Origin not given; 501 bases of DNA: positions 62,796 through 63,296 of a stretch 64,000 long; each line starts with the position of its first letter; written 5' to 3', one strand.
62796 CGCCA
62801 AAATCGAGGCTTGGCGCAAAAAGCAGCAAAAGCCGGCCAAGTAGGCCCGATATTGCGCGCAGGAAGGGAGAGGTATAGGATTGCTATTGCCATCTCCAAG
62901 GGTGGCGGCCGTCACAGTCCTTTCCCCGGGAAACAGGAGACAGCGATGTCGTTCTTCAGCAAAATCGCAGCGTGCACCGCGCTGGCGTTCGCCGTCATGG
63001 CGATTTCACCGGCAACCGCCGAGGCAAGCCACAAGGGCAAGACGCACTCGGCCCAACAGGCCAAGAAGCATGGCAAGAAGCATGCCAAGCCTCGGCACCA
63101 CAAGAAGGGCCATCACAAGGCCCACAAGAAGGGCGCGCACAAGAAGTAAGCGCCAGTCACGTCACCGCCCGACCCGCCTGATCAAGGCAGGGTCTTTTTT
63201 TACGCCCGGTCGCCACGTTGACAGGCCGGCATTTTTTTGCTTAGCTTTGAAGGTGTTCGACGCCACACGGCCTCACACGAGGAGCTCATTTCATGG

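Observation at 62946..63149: Secreted 40-residue His/Lys-rich peptide downstream of trmD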

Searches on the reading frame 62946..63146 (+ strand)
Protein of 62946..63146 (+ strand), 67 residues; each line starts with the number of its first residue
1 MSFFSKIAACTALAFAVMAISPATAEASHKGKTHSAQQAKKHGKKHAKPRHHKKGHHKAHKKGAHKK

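Call 4: search_protein_families(library=ncbifam, proteins=[window:62946-63146:+], max_evalue=10)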
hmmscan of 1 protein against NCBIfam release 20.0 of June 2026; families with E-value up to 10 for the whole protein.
seq(67 aa): 4 families
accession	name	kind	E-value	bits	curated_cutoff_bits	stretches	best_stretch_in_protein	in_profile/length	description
NF051864.1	ABZJ_00068_fam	equivalog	0.0061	16.7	40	1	9-52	8-51/58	ABZJ_00068 family colistin stress protein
NF053514.2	JUQZ_fam_ocin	equivalog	0.08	13.2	40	1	4-58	4-53/107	BLB8/JUQZ-1 family protein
NF040487.1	T3SS_CigR_fam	subfamily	0.11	12.9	78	1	8-61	3-54/148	anti-virulence regulator CigR family protein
NF007454.0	PRK10019.1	subfamily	0.38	9.9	195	1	26-64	113-152/283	nickel/cobalt efflux transporter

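Call 9: search_protein_families(library=pfam, proteins=[window:62946-63146:+], max_evalue=10)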
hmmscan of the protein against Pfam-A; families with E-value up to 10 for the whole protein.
seq(67 aa): 4 families
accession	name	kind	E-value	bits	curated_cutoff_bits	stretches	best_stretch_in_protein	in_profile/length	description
PF05526.16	R_equi_Vir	-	0.21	11.9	25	1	4-58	11-63/177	Rhodococcus equi virulence-associated protein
PF09490.15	CbtA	-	1.1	9.4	30.7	1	7-57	14-61/239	Probable cobalt transporter subunit (CbtA)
PF13663.11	DUF4148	-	2.1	9.3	27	1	6-34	8-38/62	Domain of unknown function (DUF4148)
PF11593.13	Med3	-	2.6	7.7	29.3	1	14-60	169-215/398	Mediator complex subunit 3 fungal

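Call 10: find_homologous_proteins(query=window:62946-63146:+, max_evalue=0.01)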
Query seq(67 aa) (67 aa): 3 proteins with E <= 0.01 among 4 candidates.
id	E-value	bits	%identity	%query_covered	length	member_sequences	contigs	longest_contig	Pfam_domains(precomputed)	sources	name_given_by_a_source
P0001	1.6e-32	127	100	100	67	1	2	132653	-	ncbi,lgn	-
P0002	1.4e-19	87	82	57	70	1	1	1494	-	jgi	jgi:hypothetical protein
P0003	2.4e-19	86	89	57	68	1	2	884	-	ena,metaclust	metaclust:\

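Call 12: find_encoding_contigs(protein=P0001, flank=6000)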
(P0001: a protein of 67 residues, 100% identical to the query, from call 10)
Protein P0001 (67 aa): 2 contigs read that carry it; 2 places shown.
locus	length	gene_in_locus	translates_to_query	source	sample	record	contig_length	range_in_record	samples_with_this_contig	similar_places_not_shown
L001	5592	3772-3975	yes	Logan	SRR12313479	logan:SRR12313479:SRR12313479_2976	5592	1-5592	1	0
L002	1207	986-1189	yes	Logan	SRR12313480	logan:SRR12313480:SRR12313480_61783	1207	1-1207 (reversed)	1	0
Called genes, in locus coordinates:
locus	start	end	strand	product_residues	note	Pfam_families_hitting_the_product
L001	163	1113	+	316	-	PF04542:Sigma70_r2, PF04539:Sigma70_r3 (weak), PF04545:Sigma70_r4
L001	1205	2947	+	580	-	PF19830:DUF6311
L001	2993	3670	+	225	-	PF01746:tRNA_m1G_MT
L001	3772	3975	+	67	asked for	-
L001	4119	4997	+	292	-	-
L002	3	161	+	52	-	?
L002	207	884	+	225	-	PF01746:tRNA_m1G_MT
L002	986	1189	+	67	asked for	-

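Call 13: find_encoding_contigs(protein=P0002, flank=6000)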
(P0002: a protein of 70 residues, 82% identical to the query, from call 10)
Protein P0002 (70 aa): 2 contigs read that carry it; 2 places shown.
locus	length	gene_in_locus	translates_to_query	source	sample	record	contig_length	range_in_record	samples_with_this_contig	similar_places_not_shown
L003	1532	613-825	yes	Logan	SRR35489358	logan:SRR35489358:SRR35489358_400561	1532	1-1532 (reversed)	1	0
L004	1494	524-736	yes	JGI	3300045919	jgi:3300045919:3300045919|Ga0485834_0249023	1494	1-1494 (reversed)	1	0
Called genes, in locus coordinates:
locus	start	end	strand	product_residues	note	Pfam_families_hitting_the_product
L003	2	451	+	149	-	?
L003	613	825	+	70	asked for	-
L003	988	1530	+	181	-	?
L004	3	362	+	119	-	?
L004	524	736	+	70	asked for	-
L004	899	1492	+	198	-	?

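Call 14: find_encoding_contigs(protein=P0003, flank=6000)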
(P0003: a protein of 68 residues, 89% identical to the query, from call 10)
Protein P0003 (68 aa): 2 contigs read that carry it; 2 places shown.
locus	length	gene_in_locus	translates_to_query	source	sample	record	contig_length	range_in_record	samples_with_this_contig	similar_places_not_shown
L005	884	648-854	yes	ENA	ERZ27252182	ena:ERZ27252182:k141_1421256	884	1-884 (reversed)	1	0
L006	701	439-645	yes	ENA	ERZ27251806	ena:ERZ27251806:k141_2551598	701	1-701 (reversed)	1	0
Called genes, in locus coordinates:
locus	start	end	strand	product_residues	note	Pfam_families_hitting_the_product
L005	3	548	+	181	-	?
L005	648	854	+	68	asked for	-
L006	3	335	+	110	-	?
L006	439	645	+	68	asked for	-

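Call 17: find_related_loci(query=L001:4119-4997:+, collection=genome_contigs, flank=10000)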
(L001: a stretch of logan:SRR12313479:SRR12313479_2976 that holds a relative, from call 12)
Query L001:4119-4997:+ (292 aa) in genome_contigs; peptide patterns used: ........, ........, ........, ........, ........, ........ (x = any residue, [..] = any of these).
41 stretches matched a pattern, but none encodes a relative of the query by tblastn (E <= 1e-3).

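Call 29: find_related_loci(query=A3, collection=metagenome_contigs, flank=5000)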
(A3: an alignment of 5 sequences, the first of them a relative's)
Query A3 (67 aa) in metagenome_contigs; peptide patterns used: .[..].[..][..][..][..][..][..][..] (x = any residue, [..] = any of these).
83 stretches matched a pattern, but none encodes a relative of the query by tblastn (E <= 1e-3).

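Call 31: find_related_loci(query=A4, collection=metagenome_contigs, flank=3000)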
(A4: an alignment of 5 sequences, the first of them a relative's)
Query A4 (292 aa) in metagenome_contigs; peptide patterns used: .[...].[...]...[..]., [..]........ (x = any residue, [..] = any of these).
52 stretches matched a pattern; 3 encode a relative of the query (tblastn E <= 1e-3); 3 distinct loci.
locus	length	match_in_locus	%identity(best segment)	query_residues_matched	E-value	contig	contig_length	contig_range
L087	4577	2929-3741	34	7-286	3e-46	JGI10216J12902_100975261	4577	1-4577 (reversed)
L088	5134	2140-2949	36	7-286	2e-45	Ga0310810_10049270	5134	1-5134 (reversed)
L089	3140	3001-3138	53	7-53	4e-10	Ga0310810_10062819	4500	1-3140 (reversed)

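Call 35: search_protein_representatives(alignment_id=A2)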
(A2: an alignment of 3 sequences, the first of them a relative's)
Query: 3 sequences, 69 profile positions. Proteins with E-value up to 0.001 (for the whole library): 1; up to 1e-10: 1; up to 1e-30: 1. The best 1 are listed.
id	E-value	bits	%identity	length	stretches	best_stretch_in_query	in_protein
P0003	3.6e-35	136.3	-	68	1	1-69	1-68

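Call 49: find_homologous_proteins(query=A3, max_evalue=1)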
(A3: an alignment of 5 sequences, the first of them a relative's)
Query A3 (5 sequences) (67 aa, profile of the alignment): 5 proteins with E <= 1 among 1275 candidates.
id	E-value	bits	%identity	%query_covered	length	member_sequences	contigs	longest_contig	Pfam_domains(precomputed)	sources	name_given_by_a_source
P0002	3.7e-29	119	82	57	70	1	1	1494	-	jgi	jgi:hypothetical protein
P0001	1.4e-27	114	100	100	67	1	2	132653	-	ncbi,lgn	-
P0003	2.6e-26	110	89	57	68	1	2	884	-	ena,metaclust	metaclust:\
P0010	6.9e-15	73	36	16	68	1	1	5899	-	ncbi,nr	ncbi:MAG TPA: hypothetical protein VL426_04700 [Candidatus Binatia bacterium]|nr:hypothetical protei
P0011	1.0e-7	50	-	-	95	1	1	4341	-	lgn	-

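Call 51: find_encoding_contigs(protein=P0011, flank=5000)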
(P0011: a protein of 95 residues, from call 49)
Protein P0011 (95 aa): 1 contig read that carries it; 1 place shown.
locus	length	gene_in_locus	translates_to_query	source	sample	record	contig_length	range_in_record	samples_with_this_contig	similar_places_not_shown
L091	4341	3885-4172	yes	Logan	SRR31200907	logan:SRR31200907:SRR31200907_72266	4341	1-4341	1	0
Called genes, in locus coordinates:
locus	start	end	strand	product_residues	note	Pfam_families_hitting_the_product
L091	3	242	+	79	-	?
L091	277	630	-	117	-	-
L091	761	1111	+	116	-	-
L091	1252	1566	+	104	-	PF00886:Ribosomal_S16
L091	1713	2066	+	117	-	PF13083:KH_KhpA-B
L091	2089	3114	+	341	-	PF04542:Sigma70_r2, PF04539:Sigma70_r3 (weak), PF04545:Sigma70_r4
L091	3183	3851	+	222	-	PF01746:tRNA_m1G_MT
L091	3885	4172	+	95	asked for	-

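Call 55: search_protein_families(library=pfam, alignment_id=A7, max_evalue=10)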
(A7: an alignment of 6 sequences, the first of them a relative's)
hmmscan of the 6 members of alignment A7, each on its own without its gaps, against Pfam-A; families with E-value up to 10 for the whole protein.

A. member 1, P0001 (67 aa): 4 families
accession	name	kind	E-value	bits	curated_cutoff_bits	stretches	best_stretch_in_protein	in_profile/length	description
PF05526.16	R_equi_Vir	-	0.21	11.9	25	1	4-58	11-63/177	Rhodococcus equi virulence-associated protein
PF09490.15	CbtA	-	1.1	9.4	30.7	1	7-57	14-61/239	Probable cobalt transporter subunit (CbtA)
PF13663.11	DUF4148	-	2.1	9.3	27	1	6-34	8-38/62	Domain of unknown function (DUF4148)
PF11593.13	Med3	-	2.6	7.7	29.3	1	14-60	169-215/398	Mediator complex subunit 3 fungal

B. families by the number of members that match (of 6 scanned): 8 families
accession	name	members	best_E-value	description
PF13663.11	DUF4148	4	0.16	Domain of unknown function (DUF4148)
PF04592.20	SelP_N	2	7.7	Selenoprotein P, N terminal region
PF18967.5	PycTM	1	0.051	Pycsar effector protein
PF05526.16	R_equi_Vir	1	0.21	Rhodococcus equi virulence-associated protein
PF10986.14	ZrgA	1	0.97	ZrgA family zinc uptake protein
PF09490.15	CbtA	1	1.1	Probable cobalt transporter subunit (CbtA)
PF11162.13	DUF2946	1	1.1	Protein of unknown function (DUF2946)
PF11593.13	Med3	1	2.6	Mediator complex subunit 3 fungal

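Call 56: search_solved_structures(query=A7, max_evalue=10)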
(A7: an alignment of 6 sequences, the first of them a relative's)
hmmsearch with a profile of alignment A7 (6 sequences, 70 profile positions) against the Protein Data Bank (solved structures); distinct sequences matched with E-value up to 10: 8.
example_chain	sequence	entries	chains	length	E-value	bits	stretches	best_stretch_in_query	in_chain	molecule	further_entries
5hs0_A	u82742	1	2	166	0.17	15.6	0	15-45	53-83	Ankyrin domain protein ank1C4_7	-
9iho_h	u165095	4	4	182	0.23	15.1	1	35-66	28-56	NUSM subunit of mitochondrial NADH:ubiquinone oxidoreductase (Complex I)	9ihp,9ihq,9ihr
24yw_C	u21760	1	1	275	1.2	12.9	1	30-64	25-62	Large ribosomal subunit protein uL2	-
8u73_A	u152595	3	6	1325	4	11.2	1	4-65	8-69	Sperm-specific sodium proton exchanger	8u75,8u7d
8u6z_A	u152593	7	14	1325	4.2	11.1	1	4-65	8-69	Sperm-specific sodium proton exchanger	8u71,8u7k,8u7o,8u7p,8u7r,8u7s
8pd2_A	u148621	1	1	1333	4.2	11.1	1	4-65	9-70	Sperm-specific sodium proton exchanger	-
8pcz_A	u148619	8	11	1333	4.2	11.1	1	4-65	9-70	Sperm-specific sodium proton exchanger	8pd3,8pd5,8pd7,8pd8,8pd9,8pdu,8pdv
8otq_A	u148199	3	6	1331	4.2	11.1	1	4-65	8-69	Sperm-specific sodium proton exchanger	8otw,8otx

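Call 66: predict_structure(alignment_id=A2)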
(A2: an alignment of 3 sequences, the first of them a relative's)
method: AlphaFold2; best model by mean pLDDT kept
length: 67 residues; sequences in the alignment: 3
mean_pLDDT: 65.0   pTM: 0.26
mean pLDDT of the five models: 65.0, 63.3, 62.0, 57.8, 56.0
residues with pLDDT >= 90: 0; 70-90: 18; 50-70: 47; < 50: 2
segments of 3 or more residues with pLDDT < 50: none
pLDDT, mean of each block of 10 residues (from residue 1): 80 78 55 56 60 66 59
secondary structure, 60 per line:
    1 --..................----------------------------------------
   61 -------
elements in order: H3-20

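Call 74: search_solved_structures(query=A4, max_evalue=1)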
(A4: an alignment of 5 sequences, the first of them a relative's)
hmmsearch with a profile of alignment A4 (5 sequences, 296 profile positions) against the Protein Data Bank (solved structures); distinct sequences matched with E-value up to 1: 4.
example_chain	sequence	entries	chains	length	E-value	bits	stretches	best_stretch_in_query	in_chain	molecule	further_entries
8s8a_A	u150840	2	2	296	0.015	17.6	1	42-96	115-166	Chronophin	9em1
2cfr_A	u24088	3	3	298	0.016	17.6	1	42-96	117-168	PYRIDOXAL PHOSPHATE PHOSPHATASE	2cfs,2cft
5gyn_A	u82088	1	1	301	0.016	17.6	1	42-96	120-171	Pyridoxal phosphate phosphatase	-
2oyc_A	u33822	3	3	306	0.016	17.5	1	42-96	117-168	Pyridoxal phosphate phosphatase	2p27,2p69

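Call 75: search_protein_families(library=ncbifam, proteins=[P0005], max_evalue=1)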
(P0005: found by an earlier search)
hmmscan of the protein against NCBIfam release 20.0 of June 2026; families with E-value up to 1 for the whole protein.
P0005 (292 aa): 0 families

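Call 76: find_homologous_proteins(query=P0005, max_evalue=0.001)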
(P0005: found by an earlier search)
Query P0005 (292 aa): 10 proteins with E <= 0.001 among 1002 candidates.
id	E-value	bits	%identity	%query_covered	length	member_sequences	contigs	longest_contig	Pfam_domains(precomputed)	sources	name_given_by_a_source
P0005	1.6e-200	683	100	100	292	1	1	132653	-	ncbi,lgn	-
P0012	8.9e-127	441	67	98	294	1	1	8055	-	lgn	-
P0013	1.2e-99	352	56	98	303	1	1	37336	-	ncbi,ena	-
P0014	5.7e-63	231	42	95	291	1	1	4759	-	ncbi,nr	ncbi:MAG TPA: hypothetical protein VLC10_01215 [Patescibacteria group bacterium]|nr:hypothetical pro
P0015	1.1e-60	224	41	94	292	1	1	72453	-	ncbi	-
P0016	1.2e-59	220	40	96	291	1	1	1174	-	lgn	-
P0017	4.3e-59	218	40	95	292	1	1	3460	-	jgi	jgi:hypothetical protein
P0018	7.1e-45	172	40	75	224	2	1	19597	-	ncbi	-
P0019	1.7e-44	170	37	95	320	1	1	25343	-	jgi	jgi:hypothetical protein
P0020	1.7e-39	154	36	96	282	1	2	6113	-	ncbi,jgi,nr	ncbi:MAG TPA: hypothetical protein VL426_04695 [Candidatus Binatia bacterium]|jgi:hypothetical prote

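Call 77: find_encoding_contigs(protein=P0012, flank=3000, max_places=2)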
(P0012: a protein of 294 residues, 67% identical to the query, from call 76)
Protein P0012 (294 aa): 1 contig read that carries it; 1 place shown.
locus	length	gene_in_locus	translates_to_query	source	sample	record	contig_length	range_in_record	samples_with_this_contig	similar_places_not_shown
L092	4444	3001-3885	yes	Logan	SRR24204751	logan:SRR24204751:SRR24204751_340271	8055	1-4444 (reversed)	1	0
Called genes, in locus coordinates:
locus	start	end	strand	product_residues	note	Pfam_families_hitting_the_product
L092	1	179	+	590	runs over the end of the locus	PF19830:DUF6311, PF10131:PTPS_related (weak)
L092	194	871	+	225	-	PF01746:tRNA_m1G_MT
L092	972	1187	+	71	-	-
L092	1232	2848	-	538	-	-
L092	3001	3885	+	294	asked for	-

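Call 78: find_encoding_contigs(protein=P0015, flank=3000, max_places=2)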
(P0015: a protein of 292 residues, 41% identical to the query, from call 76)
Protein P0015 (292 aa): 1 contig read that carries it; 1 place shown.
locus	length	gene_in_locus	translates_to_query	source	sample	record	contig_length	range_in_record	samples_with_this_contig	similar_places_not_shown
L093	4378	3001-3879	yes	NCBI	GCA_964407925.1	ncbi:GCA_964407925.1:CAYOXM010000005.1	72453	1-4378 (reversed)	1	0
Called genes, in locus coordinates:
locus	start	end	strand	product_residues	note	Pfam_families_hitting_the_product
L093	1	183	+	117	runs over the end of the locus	PF13083:KH_KhpA-B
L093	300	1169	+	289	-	PF04542:Sigma70_r2, PF04539:Sigma70_r3 (weak)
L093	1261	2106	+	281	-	PF04542:Sigma70_r2, PF04545:Sigma70_r4 (weak)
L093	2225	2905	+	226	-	PF01746:tRNA_m1G_MT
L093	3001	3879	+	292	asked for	-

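Call 79: find_encoding_contigs(protein=P0019, flank=3000, max_places=2)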
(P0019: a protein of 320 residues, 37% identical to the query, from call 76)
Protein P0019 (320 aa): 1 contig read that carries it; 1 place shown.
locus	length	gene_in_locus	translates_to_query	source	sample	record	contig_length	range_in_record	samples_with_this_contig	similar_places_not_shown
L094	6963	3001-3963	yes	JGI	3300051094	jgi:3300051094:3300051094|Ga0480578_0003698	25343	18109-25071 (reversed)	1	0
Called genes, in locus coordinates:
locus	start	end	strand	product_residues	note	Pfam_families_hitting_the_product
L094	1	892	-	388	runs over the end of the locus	?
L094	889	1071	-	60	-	-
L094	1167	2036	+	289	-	PF04542:Sigma70_r2, PF04545:Sigma70_r4 (faint)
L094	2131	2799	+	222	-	PF01746:tRNA_m1G_MT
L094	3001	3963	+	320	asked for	-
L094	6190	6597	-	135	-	-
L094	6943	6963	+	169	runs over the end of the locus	PF02308:MgtC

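Call 80: find_encoding_contigs(protein=P0014, flank=3000, max_places=2)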
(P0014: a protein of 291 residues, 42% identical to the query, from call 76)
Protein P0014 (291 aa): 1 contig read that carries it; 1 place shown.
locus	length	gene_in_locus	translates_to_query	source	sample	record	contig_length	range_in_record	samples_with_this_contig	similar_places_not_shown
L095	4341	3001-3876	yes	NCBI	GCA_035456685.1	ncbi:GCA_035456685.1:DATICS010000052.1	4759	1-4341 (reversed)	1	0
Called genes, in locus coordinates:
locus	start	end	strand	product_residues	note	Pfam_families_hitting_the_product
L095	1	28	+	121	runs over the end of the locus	PF13083:KH_KhpA-B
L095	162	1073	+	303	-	PF04542:Sigma70_r2, PF04539:Sigma70_r3 (faint), PF04545:Sigma70_r4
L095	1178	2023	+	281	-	PF04542:Sigma70_r2, PF04545:Sigma70_r4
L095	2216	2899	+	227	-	PF01746:tRNA_m1G_MT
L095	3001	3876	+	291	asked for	-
